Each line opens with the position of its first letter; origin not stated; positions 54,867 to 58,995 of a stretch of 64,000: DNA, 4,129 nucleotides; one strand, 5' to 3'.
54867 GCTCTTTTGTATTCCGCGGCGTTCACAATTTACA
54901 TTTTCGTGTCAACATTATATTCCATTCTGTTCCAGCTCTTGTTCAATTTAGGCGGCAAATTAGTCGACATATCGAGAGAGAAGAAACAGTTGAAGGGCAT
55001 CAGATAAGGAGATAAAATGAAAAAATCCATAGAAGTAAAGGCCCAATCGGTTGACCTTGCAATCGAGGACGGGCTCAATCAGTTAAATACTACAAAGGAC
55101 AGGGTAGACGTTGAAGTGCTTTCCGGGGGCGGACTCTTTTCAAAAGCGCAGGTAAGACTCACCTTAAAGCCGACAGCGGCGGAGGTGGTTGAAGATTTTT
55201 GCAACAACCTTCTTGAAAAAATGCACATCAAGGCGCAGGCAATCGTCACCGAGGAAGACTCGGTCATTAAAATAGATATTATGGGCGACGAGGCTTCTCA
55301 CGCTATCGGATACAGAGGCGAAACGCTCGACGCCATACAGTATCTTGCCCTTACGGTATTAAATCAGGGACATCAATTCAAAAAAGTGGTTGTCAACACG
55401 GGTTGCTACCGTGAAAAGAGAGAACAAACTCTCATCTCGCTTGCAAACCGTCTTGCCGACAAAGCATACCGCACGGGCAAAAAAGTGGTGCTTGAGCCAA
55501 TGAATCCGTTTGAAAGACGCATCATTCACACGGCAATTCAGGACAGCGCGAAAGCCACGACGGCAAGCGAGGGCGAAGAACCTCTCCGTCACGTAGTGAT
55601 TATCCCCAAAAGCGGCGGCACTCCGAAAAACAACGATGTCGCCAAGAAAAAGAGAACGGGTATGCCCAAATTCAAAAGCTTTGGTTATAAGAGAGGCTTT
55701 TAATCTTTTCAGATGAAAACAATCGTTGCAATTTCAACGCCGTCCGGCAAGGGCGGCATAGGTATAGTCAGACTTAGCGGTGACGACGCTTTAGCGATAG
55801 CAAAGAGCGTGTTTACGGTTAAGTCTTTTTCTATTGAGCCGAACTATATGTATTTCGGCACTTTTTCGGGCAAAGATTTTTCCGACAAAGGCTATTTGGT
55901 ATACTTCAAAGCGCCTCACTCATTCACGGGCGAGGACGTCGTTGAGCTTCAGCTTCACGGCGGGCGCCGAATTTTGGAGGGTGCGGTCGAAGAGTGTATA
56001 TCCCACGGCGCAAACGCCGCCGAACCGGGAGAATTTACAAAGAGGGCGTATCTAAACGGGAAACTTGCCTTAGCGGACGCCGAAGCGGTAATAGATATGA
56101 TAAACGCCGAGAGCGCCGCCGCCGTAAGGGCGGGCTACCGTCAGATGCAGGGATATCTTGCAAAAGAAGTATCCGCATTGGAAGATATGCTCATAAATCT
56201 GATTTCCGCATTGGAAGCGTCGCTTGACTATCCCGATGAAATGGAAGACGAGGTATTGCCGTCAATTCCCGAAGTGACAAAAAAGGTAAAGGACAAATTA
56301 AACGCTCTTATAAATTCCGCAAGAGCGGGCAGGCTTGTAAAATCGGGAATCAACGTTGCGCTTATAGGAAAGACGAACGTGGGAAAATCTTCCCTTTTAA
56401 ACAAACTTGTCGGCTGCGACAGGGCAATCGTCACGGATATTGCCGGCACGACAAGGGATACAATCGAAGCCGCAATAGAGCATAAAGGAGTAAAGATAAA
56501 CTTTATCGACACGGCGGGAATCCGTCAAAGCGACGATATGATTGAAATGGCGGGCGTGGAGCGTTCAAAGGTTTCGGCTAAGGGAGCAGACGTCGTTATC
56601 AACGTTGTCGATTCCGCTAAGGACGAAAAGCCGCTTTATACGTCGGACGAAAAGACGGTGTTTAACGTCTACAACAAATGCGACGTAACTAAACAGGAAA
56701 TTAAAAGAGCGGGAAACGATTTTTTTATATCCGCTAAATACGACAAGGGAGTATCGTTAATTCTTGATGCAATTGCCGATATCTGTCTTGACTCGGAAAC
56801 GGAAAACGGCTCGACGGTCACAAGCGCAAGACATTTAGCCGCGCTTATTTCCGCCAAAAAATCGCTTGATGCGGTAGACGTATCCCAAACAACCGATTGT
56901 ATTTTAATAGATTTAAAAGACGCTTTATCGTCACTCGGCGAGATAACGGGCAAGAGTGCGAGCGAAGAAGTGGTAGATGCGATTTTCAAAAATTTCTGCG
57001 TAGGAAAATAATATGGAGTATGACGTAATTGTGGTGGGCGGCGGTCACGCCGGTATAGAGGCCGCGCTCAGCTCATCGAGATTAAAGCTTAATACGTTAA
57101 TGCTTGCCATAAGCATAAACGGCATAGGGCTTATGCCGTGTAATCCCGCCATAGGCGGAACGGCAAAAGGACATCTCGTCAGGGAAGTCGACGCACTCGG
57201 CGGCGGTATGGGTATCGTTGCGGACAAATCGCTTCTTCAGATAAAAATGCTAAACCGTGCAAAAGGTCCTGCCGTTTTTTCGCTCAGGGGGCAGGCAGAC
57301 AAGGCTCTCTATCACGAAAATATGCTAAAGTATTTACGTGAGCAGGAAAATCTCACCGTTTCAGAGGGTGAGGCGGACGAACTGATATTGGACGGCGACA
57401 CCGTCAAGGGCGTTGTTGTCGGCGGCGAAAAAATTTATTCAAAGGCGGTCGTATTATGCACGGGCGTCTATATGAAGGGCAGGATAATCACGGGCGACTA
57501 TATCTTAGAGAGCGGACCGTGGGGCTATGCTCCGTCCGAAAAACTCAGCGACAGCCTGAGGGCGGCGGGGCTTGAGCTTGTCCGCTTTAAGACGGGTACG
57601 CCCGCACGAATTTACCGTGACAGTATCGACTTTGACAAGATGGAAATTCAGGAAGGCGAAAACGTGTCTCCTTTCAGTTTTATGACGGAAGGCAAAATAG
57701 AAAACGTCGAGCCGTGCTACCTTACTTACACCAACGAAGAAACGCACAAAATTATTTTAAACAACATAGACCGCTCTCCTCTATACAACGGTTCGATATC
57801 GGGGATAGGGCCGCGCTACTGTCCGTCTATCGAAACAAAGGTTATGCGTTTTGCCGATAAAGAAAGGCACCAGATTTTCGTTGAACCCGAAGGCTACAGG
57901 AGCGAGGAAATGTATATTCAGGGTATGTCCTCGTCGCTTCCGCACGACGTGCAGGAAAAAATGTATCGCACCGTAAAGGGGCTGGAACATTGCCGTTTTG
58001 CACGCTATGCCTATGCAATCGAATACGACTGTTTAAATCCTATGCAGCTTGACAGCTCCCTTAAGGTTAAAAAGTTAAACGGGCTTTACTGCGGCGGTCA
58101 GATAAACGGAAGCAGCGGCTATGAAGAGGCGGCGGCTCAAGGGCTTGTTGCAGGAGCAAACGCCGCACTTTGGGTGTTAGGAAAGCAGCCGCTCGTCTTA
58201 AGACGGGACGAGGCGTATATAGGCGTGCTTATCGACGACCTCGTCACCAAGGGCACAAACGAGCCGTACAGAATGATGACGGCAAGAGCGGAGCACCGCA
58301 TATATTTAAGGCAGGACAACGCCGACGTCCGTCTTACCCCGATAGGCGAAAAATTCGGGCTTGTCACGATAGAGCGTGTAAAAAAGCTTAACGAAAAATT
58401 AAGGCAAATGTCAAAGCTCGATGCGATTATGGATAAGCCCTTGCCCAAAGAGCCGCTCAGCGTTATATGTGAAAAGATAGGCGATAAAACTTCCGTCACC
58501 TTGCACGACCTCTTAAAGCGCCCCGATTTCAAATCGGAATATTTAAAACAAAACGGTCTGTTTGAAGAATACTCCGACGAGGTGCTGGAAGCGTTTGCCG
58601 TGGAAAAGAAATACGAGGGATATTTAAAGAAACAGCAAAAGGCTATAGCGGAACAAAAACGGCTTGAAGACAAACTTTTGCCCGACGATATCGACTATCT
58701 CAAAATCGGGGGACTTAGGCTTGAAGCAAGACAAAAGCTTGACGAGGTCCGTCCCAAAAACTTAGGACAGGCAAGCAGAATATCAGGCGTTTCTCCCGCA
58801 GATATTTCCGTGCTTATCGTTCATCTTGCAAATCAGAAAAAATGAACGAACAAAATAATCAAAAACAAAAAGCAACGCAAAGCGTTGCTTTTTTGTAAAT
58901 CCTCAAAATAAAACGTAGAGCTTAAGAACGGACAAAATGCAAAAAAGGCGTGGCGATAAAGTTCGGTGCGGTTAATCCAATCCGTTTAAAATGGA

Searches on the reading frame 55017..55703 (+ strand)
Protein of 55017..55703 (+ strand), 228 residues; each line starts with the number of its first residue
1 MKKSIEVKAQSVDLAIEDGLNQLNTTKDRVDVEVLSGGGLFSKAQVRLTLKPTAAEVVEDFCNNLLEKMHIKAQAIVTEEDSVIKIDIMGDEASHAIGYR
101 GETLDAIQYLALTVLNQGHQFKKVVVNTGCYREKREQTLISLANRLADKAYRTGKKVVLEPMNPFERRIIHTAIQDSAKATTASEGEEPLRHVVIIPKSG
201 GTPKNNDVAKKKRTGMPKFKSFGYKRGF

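Call 35: search_protein_families(library=pfam, max_evalue=0.00001, proteins=[window:55017-55703:+])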
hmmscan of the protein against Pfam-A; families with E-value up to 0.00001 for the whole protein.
window:55017-55703:+ (228 aa): 3 families
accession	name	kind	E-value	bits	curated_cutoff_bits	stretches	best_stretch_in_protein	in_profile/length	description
PF01424.28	R3H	-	1.2e-19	70.5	26.8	1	137-197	1-60/60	R3H domain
PF13083.13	KH_KhpA-B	-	3.8e-12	46.4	32.1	1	56-125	2-70/73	KhpA/KhpB, KH domain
PF14804.11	Jag_N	-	2.1e-07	31.7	25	1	7-48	1-48/50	Jag N-terminus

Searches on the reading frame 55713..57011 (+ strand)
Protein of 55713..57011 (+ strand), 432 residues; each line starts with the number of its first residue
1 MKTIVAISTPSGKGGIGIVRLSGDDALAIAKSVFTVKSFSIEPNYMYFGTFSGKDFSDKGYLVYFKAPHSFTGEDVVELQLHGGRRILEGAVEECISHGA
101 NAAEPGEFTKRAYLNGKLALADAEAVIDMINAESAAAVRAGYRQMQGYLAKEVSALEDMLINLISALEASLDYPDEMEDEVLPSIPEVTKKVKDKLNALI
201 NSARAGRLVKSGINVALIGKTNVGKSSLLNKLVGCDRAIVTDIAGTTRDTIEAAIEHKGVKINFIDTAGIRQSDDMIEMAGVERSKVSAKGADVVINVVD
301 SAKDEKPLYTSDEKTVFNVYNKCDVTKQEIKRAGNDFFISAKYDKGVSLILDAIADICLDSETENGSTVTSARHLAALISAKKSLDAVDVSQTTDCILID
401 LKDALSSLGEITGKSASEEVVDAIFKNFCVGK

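Call 35: search_protein_families(library=pfam, max_evalue=0.00001, proteins=[window:55713-57011:+])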
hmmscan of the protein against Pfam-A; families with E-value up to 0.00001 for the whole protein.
window:55713-57011:+ (432 aa): 5 families
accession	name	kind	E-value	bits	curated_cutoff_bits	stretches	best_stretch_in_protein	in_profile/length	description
PF12631.12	MnmE_helical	-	5.4e-45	154.5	40.1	1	120-429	1-211/211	MnmE helical domain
PF10396.14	TrmE_N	-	3.1e-38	131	29.8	1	3-117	1-117/117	GTP-binding protein TrmE N-terminus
PF01926.29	MMR_HSR1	-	1.5e-24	86.7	21.9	1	214-315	1-95/113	50S ribosome-binding GTPase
PF02421.24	FeoB_N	-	2e-13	50.6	27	1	214-310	2-97/156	Ferrous iron transport protein B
PF04548.22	AIG1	-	9.1e-06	25.6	27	0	214-301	2-93/212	AIG1 family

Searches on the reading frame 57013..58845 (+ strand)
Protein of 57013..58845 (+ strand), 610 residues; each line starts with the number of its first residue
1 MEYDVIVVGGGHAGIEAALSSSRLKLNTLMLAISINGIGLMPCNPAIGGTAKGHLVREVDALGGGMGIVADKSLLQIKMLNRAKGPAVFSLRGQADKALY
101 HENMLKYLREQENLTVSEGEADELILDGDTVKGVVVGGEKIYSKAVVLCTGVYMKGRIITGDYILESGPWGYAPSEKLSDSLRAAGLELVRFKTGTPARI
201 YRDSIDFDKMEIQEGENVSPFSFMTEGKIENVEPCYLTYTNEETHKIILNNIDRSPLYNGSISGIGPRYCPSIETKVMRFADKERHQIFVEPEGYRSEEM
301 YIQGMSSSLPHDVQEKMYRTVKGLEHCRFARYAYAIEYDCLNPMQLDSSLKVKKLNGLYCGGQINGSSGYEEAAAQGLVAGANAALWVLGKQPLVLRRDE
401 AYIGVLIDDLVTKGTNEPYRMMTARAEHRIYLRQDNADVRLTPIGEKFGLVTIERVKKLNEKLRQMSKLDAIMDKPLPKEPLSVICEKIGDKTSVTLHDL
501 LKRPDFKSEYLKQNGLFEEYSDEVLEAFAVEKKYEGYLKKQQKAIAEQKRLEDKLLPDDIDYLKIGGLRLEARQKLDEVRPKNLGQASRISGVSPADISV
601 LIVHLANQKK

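Call 35: search_protein_families(library=pfam, max_evalue=0.00001, proteins=[window:57013-58845:+])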
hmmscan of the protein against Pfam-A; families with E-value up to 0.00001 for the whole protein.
window:57013-58845:+ (610 aa): 3 families
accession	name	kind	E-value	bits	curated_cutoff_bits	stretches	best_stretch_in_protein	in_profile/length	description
PF01134.28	GIDA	-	1.1e-148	495.9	22.1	1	4-391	1-390/391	Glucose inhibited division protein A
PF13932.14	SAM_GIDA_C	-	3.7e-25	88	27.1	1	547-602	2-57/57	tRNA modifying enzyme MnmG/GidA C-terminal helical bundle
PF21680.2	GIDA_C_1st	-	1.7e-09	38.7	24.7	1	454-542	2-96/96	tRNA modifying enzyme MnmG/GidA C-terminal helical domain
